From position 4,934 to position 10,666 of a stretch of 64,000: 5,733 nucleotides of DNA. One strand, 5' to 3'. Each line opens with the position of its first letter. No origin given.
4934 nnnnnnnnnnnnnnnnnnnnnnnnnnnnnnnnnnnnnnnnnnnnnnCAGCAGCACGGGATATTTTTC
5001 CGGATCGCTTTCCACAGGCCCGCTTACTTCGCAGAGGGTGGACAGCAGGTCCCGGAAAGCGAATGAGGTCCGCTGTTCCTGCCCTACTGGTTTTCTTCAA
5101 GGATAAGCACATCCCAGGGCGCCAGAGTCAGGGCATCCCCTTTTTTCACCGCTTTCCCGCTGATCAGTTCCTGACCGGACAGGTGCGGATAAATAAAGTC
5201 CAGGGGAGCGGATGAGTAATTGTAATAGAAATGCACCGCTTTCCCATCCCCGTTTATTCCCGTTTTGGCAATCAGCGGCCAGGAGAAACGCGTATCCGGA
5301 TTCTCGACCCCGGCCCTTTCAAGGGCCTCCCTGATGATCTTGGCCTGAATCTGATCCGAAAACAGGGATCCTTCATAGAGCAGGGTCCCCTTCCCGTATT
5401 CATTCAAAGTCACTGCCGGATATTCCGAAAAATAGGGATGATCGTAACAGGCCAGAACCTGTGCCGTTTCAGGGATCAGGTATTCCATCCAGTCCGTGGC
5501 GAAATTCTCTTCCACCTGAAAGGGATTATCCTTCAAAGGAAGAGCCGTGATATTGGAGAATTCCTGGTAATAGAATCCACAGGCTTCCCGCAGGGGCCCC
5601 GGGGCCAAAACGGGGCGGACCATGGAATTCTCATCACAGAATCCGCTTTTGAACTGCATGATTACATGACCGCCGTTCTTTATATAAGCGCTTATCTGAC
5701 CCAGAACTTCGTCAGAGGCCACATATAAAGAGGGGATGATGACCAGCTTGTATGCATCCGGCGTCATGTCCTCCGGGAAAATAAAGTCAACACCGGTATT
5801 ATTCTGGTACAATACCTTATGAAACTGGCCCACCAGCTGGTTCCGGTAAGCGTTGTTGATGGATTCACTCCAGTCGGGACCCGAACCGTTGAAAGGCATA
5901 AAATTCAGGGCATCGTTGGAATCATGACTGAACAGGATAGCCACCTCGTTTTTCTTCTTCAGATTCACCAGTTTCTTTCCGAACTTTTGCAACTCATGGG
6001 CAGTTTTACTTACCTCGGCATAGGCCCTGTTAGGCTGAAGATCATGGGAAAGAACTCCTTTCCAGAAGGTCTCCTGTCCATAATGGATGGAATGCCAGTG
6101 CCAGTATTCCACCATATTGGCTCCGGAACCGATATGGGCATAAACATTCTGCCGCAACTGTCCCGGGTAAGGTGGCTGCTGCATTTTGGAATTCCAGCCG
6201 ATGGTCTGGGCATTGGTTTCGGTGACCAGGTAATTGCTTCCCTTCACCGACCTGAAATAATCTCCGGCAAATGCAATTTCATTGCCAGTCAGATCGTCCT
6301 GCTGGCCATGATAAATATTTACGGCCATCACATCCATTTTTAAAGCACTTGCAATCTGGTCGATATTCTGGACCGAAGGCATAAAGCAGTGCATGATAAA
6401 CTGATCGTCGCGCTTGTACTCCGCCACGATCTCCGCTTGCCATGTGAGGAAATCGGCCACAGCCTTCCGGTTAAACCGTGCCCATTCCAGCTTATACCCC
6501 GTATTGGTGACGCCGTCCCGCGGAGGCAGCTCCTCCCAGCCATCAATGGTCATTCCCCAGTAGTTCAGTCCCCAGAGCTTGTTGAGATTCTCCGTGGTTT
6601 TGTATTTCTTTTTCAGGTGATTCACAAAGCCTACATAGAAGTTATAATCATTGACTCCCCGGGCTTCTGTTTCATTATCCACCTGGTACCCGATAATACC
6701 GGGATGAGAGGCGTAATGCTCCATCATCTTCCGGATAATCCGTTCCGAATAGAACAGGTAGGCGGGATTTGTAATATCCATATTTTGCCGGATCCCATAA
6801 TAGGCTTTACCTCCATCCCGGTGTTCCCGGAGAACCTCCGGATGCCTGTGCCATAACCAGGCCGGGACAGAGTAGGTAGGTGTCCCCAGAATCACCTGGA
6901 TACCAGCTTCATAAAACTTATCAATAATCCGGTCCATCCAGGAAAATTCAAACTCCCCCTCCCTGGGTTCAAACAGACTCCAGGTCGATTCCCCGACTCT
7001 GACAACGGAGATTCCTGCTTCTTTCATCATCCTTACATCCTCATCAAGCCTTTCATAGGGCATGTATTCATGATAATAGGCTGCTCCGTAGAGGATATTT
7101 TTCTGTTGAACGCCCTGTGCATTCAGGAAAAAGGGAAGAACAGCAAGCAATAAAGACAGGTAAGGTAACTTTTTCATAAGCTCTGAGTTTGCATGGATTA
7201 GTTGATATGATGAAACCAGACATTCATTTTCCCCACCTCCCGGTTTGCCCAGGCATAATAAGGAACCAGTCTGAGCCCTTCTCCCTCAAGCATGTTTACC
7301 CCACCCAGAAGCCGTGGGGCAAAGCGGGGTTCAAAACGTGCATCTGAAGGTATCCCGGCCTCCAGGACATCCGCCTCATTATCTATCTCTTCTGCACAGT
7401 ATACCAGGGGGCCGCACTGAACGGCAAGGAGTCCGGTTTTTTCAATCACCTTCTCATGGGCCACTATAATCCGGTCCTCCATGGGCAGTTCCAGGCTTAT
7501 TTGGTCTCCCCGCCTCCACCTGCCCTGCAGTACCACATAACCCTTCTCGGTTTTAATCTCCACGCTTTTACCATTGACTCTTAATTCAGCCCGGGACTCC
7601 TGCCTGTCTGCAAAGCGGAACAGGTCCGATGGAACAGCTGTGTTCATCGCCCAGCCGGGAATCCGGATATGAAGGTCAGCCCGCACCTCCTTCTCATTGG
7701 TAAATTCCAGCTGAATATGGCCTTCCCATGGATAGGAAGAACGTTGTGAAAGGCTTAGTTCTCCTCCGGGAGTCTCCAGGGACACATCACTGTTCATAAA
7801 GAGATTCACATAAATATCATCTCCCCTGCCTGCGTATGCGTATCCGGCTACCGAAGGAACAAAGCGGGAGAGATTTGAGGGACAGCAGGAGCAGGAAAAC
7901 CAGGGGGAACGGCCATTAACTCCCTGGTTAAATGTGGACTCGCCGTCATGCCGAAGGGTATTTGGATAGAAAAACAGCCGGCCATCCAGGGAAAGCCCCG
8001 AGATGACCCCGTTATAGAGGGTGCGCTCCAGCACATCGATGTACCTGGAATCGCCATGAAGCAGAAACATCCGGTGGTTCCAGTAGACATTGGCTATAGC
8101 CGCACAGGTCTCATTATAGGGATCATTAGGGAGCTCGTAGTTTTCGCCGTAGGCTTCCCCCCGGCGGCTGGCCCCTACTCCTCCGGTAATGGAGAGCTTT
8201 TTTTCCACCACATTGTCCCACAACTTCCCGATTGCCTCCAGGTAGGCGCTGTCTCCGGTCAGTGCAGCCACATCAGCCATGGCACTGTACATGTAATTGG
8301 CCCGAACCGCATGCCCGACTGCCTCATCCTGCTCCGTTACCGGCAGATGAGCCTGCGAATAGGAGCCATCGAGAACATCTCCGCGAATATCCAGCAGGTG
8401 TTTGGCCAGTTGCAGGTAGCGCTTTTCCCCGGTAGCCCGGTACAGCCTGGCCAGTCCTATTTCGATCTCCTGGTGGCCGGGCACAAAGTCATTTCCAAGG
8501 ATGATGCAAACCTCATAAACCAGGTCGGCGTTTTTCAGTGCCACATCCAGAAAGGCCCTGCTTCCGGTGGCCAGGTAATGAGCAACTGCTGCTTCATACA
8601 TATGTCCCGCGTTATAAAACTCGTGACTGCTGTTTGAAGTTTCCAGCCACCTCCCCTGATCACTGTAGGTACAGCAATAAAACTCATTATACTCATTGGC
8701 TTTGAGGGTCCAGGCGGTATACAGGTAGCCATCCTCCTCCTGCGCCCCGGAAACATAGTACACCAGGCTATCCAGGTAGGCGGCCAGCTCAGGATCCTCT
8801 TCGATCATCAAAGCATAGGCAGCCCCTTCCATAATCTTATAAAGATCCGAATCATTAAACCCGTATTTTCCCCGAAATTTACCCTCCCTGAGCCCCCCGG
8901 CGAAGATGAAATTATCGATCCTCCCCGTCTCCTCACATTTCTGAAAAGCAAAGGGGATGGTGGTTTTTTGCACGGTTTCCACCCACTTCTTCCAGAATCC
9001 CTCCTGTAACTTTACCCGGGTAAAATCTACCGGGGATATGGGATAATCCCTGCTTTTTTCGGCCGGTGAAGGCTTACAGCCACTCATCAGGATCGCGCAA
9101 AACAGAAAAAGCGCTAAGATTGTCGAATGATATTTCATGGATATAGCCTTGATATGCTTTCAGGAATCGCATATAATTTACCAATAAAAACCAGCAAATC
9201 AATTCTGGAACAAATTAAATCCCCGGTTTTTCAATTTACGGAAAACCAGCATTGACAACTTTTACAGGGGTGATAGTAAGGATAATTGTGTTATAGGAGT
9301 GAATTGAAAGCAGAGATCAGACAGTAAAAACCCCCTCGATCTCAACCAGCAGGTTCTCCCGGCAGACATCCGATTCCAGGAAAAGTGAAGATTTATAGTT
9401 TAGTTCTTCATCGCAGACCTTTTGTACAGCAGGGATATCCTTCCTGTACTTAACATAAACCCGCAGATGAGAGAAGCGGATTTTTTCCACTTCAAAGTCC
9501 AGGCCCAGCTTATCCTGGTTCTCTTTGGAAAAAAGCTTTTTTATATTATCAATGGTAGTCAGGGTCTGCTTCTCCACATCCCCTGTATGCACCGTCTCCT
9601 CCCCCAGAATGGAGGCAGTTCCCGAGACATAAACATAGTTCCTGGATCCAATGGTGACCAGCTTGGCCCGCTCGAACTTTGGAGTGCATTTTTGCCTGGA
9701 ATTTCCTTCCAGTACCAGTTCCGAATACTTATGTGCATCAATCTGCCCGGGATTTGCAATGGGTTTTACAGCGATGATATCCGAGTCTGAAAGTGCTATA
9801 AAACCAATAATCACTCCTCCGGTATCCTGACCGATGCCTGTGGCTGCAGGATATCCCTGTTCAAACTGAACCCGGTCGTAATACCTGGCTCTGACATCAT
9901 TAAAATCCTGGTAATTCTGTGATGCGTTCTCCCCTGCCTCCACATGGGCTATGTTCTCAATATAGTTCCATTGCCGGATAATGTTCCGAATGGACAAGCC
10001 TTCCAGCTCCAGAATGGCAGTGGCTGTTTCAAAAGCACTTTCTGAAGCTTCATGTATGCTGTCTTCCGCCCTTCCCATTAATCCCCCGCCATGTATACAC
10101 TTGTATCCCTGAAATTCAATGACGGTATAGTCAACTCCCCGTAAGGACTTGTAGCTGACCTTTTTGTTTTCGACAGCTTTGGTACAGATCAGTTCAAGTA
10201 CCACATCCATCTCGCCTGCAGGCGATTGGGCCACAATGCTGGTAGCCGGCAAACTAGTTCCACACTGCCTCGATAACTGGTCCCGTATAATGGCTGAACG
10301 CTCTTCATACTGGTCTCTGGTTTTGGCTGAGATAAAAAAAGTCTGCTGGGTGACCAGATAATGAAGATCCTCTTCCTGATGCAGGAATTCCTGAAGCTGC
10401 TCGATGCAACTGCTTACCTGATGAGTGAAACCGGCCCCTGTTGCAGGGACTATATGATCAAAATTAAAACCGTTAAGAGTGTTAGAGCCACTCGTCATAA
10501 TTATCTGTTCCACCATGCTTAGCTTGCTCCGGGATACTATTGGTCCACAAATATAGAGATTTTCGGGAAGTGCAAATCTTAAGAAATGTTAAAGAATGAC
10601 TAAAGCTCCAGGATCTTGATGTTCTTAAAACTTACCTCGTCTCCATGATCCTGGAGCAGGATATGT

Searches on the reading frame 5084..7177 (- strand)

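Call 74: search_protein_families(library=pfam, proteins=[window:5084-7177:-], max_evalue=0.00001)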
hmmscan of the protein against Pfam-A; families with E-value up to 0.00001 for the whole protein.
window:5084-7177:- (697 aa): 2 families
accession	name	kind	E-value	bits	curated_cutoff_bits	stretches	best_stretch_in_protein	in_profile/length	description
PF02449.21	Glyco_hydro_42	-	1e-90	305.3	21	1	34-398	2-375/376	Beta-galactosidase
PF08532.16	Glyco_hydro_42M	-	3e-35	122.1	25.8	1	411-624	2-206/207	Beta-galactosidase trimerisation domain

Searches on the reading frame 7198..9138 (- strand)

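Call 30: search_protein_families(library=pfam, proteins=[window:7198-9138:-], max_evalue=0.0001)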
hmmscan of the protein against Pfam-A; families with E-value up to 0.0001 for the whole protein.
window:7198-9138:- (646 aa): 3 families
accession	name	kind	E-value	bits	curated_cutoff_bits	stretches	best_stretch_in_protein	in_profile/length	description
PF07944.18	Beta-AFase-like_GH127_cat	-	7.1e-103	344.9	24.9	1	42-431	2-375/376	Beta-L-arabinofuranosidase, GH127 catalytic domain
PF20736.2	Glyco_hydro127M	-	5.6e-24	84.5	24.2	1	442-553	2-95/95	Beta-L-arabinofuranosidase, GH127 middle domain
PF20737.2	Glyco_hydro127C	-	3.9e-22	78.2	23.7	1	556-642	2-70/71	Glycoside hydrolase family 127 C-terminal domain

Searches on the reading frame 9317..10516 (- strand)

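Call 30: search_protein_families(library=pfam, proteins=[window:9317-10516:-], max_evalue=0.0001)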
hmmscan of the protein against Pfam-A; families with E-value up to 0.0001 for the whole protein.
window:9317-10516:- (399 aa): 2 families
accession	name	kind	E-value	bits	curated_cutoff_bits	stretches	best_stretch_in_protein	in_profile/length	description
PF21168.2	FkbO_Hyg5-like_N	-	1.3e-13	51.5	27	1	150-241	34-122/122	Chorismatase FkbO/Hyg5-like, N-terminal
PF01042.26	Ribonuc_L-PSP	-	1e-08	35.6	27.3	0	289-395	15-117/121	Endoribonuclease L-PSP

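Call 87: search_protein_families(library=ncbifam, proteins=[window:9317-10516:-], max_evalue=0.01)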
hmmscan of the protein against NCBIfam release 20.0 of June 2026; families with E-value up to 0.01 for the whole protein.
window:9317-10516:- (399 aa): 2 families
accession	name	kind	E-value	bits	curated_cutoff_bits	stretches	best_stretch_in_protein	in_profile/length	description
TIGR04444.1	chori_FkbO_Hyg5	subfamily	2e-47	162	325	1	159-396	83-310/311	FkbO/Hyg5 family chorismatase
TIGR00004.1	TIGR00004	subfamily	3e-05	24.2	106.25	0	151-204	44-97/125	Rid family detoxifying hydrolase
